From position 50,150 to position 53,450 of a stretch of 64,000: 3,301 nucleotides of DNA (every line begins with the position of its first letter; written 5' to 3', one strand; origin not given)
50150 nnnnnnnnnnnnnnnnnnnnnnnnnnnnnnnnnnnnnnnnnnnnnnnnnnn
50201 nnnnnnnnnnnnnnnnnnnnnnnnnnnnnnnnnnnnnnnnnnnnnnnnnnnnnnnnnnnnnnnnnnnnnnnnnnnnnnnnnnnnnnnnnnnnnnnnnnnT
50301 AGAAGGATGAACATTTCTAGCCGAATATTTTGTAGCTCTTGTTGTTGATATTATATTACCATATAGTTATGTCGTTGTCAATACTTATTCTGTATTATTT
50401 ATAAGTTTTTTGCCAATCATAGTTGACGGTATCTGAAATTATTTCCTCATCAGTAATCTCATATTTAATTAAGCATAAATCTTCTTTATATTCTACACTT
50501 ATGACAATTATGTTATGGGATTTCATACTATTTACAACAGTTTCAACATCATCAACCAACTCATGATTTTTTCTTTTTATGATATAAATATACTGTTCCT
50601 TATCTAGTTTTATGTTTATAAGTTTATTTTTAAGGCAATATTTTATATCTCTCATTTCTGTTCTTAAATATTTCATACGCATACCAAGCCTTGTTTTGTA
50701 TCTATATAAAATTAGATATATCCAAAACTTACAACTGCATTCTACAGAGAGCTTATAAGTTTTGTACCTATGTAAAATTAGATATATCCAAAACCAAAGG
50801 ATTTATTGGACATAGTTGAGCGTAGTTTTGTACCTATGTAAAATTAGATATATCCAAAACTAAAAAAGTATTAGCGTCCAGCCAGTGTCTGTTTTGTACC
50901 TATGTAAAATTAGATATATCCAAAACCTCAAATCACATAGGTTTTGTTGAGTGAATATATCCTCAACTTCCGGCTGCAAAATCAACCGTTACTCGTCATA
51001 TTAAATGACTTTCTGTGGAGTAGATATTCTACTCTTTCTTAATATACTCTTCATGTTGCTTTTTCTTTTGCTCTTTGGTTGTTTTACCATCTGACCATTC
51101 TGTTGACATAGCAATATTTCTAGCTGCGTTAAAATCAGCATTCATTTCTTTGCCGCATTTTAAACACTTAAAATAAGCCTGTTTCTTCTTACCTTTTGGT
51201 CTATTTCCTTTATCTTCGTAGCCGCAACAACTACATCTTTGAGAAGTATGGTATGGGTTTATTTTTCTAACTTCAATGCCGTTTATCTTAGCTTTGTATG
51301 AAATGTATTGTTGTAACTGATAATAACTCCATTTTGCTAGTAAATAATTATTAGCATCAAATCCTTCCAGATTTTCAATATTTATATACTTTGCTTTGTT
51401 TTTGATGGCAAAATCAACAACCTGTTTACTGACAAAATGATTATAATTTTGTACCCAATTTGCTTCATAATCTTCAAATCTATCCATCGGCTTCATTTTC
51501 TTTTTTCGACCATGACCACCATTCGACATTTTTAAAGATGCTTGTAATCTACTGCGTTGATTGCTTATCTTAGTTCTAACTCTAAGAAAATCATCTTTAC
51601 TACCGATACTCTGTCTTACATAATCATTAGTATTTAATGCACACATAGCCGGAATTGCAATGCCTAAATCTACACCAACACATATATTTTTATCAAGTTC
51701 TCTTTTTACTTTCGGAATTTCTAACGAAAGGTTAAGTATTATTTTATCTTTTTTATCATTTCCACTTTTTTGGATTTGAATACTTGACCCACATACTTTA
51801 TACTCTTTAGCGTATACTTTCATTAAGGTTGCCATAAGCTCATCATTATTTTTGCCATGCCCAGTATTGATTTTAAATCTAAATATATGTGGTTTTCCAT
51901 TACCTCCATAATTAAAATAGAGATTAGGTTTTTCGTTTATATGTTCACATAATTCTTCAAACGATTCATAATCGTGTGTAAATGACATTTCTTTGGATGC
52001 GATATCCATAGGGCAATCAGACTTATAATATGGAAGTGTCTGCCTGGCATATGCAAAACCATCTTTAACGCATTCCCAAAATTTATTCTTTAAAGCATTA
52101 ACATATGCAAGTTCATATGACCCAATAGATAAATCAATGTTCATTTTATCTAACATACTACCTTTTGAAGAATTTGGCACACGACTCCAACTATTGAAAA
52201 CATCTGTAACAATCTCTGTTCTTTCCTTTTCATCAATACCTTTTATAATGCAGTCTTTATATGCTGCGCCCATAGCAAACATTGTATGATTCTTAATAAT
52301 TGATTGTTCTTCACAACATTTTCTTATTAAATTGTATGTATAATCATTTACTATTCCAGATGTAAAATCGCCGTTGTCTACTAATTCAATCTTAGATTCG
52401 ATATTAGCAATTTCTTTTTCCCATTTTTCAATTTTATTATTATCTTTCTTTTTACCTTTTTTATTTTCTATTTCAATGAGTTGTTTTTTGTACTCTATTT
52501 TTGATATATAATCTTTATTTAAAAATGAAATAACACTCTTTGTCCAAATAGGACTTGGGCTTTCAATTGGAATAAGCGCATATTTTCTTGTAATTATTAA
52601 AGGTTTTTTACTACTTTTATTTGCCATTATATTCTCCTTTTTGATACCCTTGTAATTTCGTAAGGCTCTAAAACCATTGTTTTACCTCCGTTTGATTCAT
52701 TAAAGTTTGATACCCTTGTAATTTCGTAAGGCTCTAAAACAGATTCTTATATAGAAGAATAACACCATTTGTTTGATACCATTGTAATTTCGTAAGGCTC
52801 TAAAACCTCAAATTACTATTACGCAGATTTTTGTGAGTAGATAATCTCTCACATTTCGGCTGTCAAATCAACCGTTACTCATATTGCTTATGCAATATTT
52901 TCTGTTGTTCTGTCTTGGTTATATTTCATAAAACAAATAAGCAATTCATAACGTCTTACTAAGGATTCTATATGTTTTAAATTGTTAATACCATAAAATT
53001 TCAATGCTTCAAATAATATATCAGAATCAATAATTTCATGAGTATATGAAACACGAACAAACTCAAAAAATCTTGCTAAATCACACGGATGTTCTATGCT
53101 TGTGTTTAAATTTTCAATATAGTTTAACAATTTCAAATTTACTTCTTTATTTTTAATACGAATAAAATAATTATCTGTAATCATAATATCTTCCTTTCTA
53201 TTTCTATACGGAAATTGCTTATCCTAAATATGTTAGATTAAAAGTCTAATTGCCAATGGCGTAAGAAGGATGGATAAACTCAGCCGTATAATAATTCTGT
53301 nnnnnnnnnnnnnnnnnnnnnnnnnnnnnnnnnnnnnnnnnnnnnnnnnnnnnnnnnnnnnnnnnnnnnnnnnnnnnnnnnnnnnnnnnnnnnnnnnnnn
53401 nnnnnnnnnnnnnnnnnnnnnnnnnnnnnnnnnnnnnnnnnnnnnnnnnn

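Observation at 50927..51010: Conserved leader modules with covarying hairpin and partial anti-repeat: candidate tracrRNA-like RNA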

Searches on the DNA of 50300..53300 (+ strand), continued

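Call 88: search_with_rna_model(model_id=R1, sources=[L001, L002, L003, L004, L005, L006, L007, L008, L009, L010, L011, L012, L013, L014, L015, L016, L017, L018, L019, L020, L021, L022, L023, L024, L025, L026, L027, L028, L029, L030, L031, L032, L203, L204], max_evalue=1)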
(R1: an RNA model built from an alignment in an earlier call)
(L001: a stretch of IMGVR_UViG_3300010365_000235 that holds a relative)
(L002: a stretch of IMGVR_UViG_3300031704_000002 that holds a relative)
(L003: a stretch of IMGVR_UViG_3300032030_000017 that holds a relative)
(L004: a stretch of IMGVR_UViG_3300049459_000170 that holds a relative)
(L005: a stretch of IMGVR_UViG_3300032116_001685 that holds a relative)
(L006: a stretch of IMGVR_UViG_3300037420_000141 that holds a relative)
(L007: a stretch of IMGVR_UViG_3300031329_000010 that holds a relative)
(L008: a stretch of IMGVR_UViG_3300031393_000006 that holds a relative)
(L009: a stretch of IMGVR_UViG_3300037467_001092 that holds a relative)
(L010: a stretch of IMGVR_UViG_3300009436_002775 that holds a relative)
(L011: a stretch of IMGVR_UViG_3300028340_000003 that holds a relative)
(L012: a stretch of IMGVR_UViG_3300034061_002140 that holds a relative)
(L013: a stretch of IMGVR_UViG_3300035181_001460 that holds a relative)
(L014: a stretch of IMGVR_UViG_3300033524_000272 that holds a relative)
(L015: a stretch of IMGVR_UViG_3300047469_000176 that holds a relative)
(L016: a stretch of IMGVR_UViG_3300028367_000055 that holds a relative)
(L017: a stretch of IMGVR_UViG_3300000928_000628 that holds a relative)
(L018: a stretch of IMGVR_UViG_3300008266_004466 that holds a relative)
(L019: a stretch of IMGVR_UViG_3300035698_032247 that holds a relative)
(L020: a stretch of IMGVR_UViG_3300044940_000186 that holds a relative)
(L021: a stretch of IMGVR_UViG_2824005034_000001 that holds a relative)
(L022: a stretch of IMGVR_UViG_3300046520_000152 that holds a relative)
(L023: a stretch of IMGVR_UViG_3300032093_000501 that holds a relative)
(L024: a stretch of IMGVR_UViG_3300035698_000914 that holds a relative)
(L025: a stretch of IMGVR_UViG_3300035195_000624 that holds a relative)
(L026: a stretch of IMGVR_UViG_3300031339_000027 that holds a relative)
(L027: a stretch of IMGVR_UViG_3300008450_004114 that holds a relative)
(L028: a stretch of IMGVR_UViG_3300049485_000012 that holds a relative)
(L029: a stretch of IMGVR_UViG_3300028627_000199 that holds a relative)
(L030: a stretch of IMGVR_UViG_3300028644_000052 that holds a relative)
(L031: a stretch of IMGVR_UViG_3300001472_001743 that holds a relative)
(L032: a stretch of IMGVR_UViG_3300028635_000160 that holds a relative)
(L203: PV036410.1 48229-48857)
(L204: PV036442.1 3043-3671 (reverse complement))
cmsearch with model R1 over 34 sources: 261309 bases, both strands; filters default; matches with E-value up to 1: 0.
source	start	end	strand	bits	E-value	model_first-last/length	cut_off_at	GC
